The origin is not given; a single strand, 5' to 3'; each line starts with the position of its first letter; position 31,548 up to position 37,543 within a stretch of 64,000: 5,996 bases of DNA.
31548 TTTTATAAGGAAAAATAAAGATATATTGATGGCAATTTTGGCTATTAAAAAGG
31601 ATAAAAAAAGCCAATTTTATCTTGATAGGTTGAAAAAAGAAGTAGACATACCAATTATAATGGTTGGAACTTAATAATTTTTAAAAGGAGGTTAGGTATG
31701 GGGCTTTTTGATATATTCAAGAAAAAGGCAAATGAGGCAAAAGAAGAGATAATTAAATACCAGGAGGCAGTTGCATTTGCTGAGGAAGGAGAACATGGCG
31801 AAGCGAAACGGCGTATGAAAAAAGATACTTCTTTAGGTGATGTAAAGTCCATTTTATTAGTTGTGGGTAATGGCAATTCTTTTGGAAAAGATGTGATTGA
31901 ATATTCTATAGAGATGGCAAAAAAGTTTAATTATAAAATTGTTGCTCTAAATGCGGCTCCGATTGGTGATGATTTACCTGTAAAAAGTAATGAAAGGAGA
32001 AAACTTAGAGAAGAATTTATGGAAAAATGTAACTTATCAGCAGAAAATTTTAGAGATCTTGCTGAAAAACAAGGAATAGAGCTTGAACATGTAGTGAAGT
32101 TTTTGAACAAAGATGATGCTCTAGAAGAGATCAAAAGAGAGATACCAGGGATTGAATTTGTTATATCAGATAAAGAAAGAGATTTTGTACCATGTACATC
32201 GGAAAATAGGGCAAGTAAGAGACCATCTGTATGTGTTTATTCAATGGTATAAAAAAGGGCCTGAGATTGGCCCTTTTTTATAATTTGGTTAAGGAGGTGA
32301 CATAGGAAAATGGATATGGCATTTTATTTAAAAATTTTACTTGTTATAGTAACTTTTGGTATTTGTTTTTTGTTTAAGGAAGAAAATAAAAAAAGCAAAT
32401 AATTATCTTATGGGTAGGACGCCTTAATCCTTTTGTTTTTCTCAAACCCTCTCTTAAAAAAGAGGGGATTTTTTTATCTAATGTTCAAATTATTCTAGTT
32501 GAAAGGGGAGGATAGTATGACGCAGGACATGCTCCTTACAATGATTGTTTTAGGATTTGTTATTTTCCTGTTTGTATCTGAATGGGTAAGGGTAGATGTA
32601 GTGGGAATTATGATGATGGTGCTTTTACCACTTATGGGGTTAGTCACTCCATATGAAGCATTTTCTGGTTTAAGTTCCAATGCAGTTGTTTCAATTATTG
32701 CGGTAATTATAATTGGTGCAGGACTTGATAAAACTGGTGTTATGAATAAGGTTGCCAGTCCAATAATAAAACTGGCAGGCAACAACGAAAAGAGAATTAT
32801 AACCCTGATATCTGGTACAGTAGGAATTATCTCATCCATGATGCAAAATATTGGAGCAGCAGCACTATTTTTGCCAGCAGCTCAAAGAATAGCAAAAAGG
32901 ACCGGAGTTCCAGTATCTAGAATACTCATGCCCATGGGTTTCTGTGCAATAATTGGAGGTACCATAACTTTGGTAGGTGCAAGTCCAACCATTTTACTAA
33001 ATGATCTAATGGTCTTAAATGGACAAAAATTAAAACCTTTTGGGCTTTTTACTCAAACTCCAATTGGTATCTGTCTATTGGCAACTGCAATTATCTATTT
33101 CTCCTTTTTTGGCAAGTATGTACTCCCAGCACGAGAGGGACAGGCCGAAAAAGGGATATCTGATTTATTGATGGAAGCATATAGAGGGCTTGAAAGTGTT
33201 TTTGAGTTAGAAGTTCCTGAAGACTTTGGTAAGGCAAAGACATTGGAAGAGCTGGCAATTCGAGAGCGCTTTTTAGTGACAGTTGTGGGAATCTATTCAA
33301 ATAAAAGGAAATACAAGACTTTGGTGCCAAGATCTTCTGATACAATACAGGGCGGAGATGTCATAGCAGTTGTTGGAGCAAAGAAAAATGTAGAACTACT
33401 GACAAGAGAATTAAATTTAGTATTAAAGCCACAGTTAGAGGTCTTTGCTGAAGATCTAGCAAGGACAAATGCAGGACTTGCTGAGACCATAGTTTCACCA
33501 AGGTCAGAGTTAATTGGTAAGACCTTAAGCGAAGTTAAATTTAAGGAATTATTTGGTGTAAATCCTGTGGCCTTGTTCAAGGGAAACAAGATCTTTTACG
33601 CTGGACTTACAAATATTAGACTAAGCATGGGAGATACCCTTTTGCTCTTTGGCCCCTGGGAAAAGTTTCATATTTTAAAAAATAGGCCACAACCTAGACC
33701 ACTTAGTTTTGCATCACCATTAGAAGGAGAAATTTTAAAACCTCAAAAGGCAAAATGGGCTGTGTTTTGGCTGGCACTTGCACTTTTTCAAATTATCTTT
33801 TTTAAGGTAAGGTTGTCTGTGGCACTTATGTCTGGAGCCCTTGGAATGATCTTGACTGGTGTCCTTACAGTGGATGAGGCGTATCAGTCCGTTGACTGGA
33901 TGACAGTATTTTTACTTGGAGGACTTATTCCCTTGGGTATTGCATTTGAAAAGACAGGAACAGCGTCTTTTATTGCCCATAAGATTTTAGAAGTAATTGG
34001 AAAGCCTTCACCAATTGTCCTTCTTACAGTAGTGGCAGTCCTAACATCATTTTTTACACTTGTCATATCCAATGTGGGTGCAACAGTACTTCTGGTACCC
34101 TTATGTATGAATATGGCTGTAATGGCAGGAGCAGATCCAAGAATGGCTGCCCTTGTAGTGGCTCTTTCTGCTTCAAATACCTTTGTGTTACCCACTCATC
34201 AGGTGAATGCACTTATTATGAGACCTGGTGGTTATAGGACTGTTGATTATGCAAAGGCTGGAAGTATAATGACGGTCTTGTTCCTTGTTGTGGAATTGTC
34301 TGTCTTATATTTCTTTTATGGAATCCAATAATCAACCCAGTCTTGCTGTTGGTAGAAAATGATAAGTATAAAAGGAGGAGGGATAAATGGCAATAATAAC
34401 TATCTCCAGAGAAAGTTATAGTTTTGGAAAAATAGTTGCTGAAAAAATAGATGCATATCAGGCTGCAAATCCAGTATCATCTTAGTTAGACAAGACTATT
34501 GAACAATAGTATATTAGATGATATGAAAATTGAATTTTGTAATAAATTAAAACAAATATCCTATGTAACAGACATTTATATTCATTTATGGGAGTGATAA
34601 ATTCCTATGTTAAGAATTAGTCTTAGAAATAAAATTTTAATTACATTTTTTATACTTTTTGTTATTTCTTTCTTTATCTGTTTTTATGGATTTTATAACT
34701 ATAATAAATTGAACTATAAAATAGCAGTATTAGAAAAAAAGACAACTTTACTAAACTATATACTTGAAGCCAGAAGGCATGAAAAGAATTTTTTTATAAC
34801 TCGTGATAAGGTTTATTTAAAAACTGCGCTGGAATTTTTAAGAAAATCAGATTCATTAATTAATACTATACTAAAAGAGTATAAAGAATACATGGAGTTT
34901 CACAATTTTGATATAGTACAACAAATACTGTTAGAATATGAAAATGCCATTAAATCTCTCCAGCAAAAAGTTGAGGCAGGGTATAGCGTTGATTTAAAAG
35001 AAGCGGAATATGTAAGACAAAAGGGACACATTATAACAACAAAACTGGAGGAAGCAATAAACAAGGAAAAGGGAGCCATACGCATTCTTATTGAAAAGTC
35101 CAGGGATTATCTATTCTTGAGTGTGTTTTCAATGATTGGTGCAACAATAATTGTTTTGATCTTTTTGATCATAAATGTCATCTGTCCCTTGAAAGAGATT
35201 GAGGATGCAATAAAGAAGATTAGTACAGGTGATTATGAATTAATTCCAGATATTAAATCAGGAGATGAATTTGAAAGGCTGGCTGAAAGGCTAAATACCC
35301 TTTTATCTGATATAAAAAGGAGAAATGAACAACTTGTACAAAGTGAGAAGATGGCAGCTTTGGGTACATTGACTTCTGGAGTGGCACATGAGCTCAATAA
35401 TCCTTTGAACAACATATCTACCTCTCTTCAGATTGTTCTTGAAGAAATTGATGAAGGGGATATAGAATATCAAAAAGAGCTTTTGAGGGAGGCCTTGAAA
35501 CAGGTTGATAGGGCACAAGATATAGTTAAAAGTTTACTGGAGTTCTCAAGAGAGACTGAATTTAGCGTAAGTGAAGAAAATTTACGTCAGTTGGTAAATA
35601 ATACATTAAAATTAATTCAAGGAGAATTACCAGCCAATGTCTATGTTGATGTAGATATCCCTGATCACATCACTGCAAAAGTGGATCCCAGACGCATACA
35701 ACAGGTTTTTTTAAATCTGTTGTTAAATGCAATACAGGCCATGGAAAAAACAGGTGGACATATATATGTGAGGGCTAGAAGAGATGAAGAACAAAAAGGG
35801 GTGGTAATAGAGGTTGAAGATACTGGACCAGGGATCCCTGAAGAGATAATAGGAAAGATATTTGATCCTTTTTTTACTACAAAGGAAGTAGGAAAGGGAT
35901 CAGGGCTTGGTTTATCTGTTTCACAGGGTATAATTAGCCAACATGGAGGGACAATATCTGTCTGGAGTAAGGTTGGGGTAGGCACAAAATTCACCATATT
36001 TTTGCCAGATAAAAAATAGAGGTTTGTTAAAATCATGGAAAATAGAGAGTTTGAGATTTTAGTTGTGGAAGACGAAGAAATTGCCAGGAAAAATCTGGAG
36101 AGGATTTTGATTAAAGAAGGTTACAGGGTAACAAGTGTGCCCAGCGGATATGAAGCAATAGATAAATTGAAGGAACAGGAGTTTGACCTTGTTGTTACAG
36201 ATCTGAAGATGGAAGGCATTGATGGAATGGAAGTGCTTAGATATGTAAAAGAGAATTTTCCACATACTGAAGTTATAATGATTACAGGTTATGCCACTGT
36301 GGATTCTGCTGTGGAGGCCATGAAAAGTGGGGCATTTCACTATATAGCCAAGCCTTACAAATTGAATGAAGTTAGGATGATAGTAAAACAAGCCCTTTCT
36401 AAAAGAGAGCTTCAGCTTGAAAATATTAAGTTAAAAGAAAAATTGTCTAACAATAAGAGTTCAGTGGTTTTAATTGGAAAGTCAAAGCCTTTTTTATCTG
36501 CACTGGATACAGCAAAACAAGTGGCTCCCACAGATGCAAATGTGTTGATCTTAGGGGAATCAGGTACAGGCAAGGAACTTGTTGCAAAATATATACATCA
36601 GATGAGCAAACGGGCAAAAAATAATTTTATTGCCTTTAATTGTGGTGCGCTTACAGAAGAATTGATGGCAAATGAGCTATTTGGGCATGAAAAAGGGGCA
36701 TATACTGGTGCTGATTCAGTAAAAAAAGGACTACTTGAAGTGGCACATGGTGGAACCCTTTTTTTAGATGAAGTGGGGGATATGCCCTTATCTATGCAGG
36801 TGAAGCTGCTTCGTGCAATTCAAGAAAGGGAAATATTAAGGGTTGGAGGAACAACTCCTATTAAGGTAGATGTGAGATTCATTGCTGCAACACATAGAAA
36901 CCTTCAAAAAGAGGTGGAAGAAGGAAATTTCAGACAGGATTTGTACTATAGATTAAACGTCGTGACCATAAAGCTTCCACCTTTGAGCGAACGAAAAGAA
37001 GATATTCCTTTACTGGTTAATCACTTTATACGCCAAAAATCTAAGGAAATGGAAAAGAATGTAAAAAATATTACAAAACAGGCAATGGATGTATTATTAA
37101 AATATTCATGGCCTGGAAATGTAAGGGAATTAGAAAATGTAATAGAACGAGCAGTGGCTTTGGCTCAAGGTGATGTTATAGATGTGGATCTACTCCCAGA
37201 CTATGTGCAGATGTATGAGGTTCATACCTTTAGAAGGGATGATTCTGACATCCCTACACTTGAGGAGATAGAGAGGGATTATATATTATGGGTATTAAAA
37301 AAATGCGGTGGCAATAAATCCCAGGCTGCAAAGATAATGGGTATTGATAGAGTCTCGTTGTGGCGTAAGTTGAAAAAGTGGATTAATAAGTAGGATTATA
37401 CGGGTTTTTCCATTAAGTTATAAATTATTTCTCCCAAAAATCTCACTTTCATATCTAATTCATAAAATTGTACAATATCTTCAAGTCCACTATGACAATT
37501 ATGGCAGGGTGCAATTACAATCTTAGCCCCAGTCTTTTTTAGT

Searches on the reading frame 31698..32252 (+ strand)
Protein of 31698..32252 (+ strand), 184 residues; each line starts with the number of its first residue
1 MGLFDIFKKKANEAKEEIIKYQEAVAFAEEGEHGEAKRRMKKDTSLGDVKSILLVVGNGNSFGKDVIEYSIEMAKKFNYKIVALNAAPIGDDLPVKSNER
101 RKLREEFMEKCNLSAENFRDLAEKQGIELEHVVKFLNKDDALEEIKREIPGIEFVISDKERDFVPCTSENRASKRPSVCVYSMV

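Call 14: search_protein_families(library=pfam, proteins=[window:31698-32252:+], max_evalue=0.001)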
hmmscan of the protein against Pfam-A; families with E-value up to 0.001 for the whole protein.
window:31698-32252:+ (184 aa): 0 families

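Call 30: search_protein_families(library=pfam, proteins=[window:31698-32252:+], max_evalue=5)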
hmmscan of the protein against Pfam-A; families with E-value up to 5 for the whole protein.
window:31698-32252:+ (184 aa): 3 families
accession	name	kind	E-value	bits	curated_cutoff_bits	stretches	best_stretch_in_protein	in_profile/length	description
PF00582.32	Usp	-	0.0015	19.5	24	1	50-148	3-101/141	Universal stress protein family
PF00046.35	Homeodomain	-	0.11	12.8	22.9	1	96-132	8-44/57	Homeodomain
PF17832.7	Pre-PUA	-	0.21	12.7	23.5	1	92-126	10-44/86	Pre-PUA-like domain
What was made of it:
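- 31698..32252 (+): 184-aa protein with the same motif at its N-terminus and a weak universal-stress-protein-like domain. Pfam Usp E=0.0015, below the cut-off (call 30).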

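Call 63: search_protein_families(library=ncbifam, proteins=[window:31698-32252:+], max_evalue=1)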
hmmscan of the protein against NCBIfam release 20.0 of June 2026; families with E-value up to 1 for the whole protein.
window:31698-32252:+ (184 aa): 0 families

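Call 65: find_homologous_proteins(query=window:31698-32252:+, max_evalue=0.001)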
Query window:31698-32252:+ (184 aa): 19 proteins with E <= 0.001 among 240 candidates.
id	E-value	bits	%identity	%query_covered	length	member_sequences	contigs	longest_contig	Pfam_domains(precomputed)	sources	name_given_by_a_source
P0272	3.5e-113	393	100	100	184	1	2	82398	-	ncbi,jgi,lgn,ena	-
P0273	3.0e-84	299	74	100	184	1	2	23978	-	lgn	-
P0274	2.9e-61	224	59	100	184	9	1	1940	-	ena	-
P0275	5.8e-56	207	54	100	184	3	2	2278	-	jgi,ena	-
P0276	2.2e-36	143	48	90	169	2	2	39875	-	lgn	-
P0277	1.5e-33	134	44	100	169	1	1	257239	-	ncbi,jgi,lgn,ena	-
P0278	4.5e-31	126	58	57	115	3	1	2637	-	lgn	-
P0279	1.1e-28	118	36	99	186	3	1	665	-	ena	-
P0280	5.2e-25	106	36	100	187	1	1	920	-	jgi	jgi:hypothetical protein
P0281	8.7e-25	105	35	80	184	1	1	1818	-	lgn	-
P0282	1.7e-24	104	37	100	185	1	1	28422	-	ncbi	-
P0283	1.9e-24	104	35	100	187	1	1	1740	-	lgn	-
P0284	2.8e-24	104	36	100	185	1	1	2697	-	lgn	-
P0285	3.2e-24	103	35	100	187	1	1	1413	-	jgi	jgi:hypothetical protein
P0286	1.9e-22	98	36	91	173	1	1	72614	-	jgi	-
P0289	6.1e-13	67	31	90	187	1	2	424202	PF00582.33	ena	-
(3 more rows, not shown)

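Call 66: find_encoding_contigs(protein=P0289, flank=7000, max_places=1)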
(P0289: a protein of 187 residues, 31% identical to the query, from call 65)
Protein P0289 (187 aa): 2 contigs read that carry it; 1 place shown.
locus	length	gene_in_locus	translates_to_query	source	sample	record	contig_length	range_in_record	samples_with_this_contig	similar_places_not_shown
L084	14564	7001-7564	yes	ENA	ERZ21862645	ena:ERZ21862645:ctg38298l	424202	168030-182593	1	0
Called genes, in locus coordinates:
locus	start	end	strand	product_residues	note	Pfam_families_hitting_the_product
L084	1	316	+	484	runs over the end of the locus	-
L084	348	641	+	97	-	-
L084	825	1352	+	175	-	PF13646:HEAT_2, PF02985:HEAT (faint), PF13513:HEAT_EZ (faint), PF00514:Arm (faint), PF13646:HEAT_2, PF03130:HEAT_PBS (weak)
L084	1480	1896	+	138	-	PF01022:HTH_5, PF01047:MarR (weak), PF08279:HTH_11 (weak), PF12802:MarR_2 (faint), PF12840:HTH_20, PF13404:HTH_AsnC-type (faint), PF13412:HTH_24, PF25212:HVO_A0114 (faint)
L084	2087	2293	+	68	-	-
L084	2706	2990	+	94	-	-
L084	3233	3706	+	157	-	PF13304:AAA_21, PF13175:AAA_15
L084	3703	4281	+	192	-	PF14103:DUF4276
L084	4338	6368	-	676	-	PF13191:AAA_16 (faint), PF13401:AAA_22 (faint), PF00072:Response_reg, PF00004:AAA, PF07728:AAA_5 (weak), PF22667:Lon_lid, PF05362:Lon_C, PF13541:ChlI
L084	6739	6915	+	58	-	-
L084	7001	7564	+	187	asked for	PF00582:Usp (faint)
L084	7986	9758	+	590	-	PF03600:CitMHS, PF02080:TrkA_C (weak), PF00939:Na_sulph_symp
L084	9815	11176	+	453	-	PF00072:Response_reg, PF13191:AAA_16 (faint), PF00158:Sigma54_activat, PF14532:Sigma54_activ_2, PF07728:AAA_5 (weak), PF25601:AAA_lid_14, PF02954:HTH_8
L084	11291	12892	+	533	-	PF00672:HAMP, PF00512:HisKA, PF02518:HATPase_c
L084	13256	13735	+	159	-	PF00111:Fer2, PF01799:Fer2_2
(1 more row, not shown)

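Call 67: find_encoding_contigs(protein=P0286, flank=7000, max_places=1)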
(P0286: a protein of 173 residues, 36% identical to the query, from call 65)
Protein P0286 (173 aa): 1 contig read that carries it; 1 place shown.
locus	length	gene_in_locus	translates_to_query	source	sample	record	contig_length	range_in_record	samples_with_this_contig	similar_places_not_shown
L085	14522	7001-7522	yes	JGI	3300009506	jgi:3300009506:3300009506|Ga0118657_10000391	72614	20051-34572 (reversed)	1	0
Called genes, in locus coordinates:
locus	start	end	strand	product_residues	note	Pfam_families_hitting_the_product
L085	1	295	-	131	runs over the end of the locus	PF00072:Response_reg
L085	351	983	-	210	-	PF00072:Response_reg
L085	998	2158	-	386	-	PF01925:TauE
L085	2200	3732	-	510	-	PF13189:Cytidylate_kin2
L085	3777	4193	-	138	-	PF00582:Usp (weak)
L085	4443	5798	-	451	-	PF00072:Response_reg, PF00158:Sigma54_activat, PF14532:Sigma54_activ_2, PF07728:AAA_5, PF25601:AAA_lid_14, PF02954:HTH_8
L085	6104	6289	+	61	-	-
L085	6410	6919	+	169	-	PF00582:Usp (weak)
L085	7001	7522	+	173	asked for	-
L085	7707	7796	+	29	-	-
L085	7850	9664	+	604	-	PF03600:CitMHS, PF02080:TrkA_C (weak), PF00939:Na_sulph_symp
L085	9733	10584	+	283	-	PF13189:Cytidylate_kin2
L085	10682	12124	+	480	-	PF00672:HAMP (weak), PF00512:HisKA, PF02518:HATPase_c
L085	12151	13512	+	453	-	PF00072:Response_reg, PF00158:Sigma54_activat, PF00493:MCM (weak), PF14532:Sigma54_activ_2, PF07728:AAA_5 (weak), PF00004:AAA (weak), PF25601:AAA_lid_14, PF02954:HTH_8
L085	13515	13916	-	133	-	PF00582:Usp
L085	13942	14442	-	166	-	PF00072:Response_reg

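Call 68: find_encoding_contigs(protein=P0282, flank=7000, max_places=1)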
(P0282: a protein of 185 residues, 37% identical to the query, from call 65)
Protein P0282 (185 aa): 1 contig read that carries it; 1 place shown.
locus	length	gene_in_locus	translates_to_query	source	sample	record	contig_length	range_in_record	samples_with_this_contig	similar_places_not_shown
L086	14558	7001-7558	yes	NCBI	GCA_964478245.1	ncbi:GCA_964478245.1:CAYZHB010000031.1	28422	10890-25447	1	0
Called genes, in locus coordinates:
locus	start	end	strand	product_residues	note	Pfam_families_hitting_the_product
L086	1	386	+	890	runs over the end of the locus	PF01368:DHH, PF02272:DHHA1 (weak), PF00571:CBS (weak), PF01743:PolyA_pol, PF12627:PolyA_pol_RNAbd (weak)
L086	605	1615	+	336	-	PF00579:tRNA-synt_1b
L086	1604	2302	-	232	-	PF01479:S4, PF00849:PseudoU_synth_2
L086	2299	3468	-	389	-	PF01960:ArgJ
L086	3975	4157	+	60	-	-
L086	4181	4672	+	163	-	-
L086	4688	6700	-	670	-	PF00072:Response_reg, PF00004:AAA, PF07728:AAA_5 (weak), PF22667:Lon_lid, PF05362:Lon_C, PF13541:ChlI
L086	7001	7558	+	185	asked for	-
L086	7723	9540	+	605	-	PF03600:CitMHS, PF02080:TrkA_C (faint), PF00939:Na_sulph_symp (weak)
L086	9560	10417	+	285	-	PF13189:Cytidylate_kin2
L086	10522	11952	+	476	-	PF00672:HAMP (faint), PF00512:HisKA, PF02518:HATPase_c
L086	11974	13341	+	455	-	PF00072:Response_reg, PF00158:Sigma54_activat, PF14532:Sigma54_activ_2, PF07724:AAA_2 (weak), PF07728:AAA_5, PF25601:AAA_lid_14, PF02954:HTH_8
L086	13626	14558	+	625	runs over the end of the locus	PF05157:MshEN, PF00437:T2SSE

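Call 70: search_protein_families(library=padloc, proteins=[window:31698-32252:+], max_evalue=0.001)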
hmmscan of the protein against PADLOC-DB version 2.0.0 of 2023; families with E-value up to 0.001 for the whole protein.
window:31698-32252:+ (184 aa): 0 families

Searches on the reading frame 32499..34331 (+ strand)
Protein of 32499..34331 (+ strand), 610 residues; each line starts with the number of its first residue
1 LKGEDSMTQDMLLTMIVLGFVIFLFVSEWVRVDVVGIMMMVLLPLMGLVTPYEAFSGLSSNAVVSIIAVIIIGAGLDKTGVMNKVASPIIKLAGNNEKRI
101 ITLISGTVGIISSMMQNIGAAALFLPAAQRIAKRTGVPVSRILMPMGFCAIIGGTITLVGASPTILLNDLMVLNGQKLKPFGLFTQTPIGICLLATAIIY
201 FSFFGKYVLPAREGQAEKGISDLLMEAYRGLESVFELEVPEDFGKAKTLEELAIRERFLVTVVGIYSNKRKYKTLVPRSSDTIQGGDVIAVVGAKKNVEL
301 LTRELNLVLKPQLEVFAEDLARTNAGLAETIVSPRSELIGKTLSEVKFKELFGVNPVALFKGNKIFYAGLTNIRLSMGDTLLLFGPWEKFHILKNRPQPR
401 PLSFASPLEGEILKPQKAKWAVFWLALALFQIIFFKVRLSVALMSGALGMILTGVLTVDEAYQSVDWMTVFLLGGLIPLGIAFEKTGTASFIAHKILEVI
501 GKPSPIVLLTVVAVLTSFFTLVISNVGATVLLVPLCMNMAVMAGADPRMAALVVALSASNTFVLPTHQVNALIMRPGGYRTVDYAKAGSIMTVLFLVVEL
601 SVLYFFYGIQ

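Call 14: search_protein_families(library=pfam, proteins=[window:32499-34331:+], max_evalue=0.001)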
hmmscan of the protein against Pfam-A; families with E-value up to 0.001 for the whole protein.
window:32499-34331:+ (610 aa): 3 families
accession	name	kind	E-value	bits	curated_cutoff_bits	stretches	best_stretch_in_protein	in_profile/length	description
PF03600.22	CitMHS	-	5.1e-78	263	31.9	1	22-555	1-336/336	Citrate transporter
PF02080.26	TrkA_C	-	1.3e-18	67.1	27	2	328-388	2-61/71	TrkA-C domain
PF00939.25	Na_sulph_symp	-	1.4e-11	44.5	27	1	418-603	271-462/472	Sodium:sulfate symporter transmembrane region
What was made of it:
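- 32499..34331 (+): CitMHS/DASS-type anion transporter with TrkA_C domains; likely counterpart of DVU3299. Pfam CitMHS E=5e-78 and TrkA_C (call 14).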

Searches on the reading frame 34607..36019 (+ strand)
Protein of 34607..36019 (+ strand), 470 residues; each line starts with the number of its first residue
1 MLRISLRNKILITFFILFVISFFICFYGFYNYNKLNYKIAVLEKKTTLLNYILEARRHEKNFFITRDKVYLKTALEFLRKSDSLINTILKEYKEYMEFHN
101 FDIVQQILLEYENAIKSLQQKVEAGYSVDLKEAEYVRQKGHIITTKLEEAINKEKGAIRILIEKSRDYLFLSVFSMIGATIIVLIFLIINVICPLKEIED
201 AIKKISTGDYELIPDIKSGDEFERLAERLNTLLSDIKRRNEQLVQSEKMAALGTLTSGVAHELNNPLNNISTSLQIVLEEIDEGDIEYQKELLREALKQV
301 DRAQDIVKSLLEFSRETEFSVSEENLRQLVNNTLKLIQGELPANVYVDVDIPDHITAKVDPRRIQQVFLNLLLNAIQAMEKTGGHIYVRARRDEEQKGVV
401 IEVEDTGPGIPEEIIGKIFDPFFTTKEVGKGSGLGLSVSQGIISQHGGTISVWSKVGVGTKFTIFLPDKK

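Call 14: search_protein_families(library=pfam, proteins=[window:34607-36019:+], max_evalue=0.001)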
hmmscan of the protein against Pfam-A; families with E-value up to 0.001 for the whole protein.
window:34607-36019:+ (470 aa): 4 families
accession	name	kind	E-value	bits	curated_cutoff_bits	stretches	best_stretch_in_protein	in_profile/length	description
PF02518.31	HATPase_c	-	2.5e-30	105.6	26.4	1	360-469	2-110/111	Histidine kinase-, DNA gyrase B-, and HSP90-like ATPase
PF00512.31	HisKA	-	4.1e-13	49.6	26.9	1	252-316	2-63/66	His Kinase A (phospho-acceptor) domain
PF00672.30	HAMP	-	3.1e-07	31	25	1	194-235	9-50/53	HAMP domain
PF14501.12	HATPase_c_5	-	2.1e-06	28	22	1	364-452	6-88/102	GHKL domain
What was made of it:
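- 34607..36019 (+): HAMP-HisKA-HATPase histidine kinase; the only kinase in the module and the presumed phosphodonor. Pfam (call 14).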

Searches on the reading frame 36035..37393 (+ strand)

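Call 14: search_protein_families(library=pfam, proteins=[window:36035-37393:+], max_evalue=0.001)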
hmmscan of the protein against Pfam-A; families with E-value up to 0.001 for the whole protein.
window:36035-37393:+ (452 aa): 11 families
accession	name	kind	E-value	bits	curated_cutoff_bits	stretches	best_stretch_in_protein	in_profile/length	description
PF00158.32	Sigma54_activat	-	5.1e-73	244.7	20.2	1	146-313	1-168/168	Sigma-54 interaction domain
PF00072.30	Response_reg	-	1e-30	106.6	30.2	1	8-117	1-110/111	Response regulator receiver domain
PF25601.1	AAA_lid_14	-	2.4e-30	104.6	27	1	319-393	2-76/87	AAA+ ATPase lid domain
PF14532.12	Sigma54_activ_2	-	7.4e-22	78.5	25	1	148-317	2-138/138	Sigma-54 interaction domain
PF02954.25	HTH_8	-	4.7e-15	55.5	22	1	408-449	1-42/42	Bacterial regulatory protein, Fis family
PF07728.20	AAA_5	-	3.8e-10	40.3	22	1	169-292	1-126/139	AAA domain (dynein-related subfamily)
PF00493.29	MCM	-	4.1e-05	23.3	23.3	1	164-267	54-150/224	MCM P-loop domain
PF01078.27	Mg_chelatase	-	0.00012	22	20.3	0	225-267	93-135/207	Magnesium chelatase, subunit ChlI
PF07724.20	AAA_2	-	0.00018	22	27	1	168-297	4-134/166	AAA domain (Cdc48 subfamily)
PF13245.12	AAA_19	-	0.00037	21.1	25.1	0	164-271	8-124/134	AAA domain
PF00004.35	AAA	-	0.00047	21.1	21.2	0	170-288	1-110/131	ATPase family associated with various cellular activities (AAA)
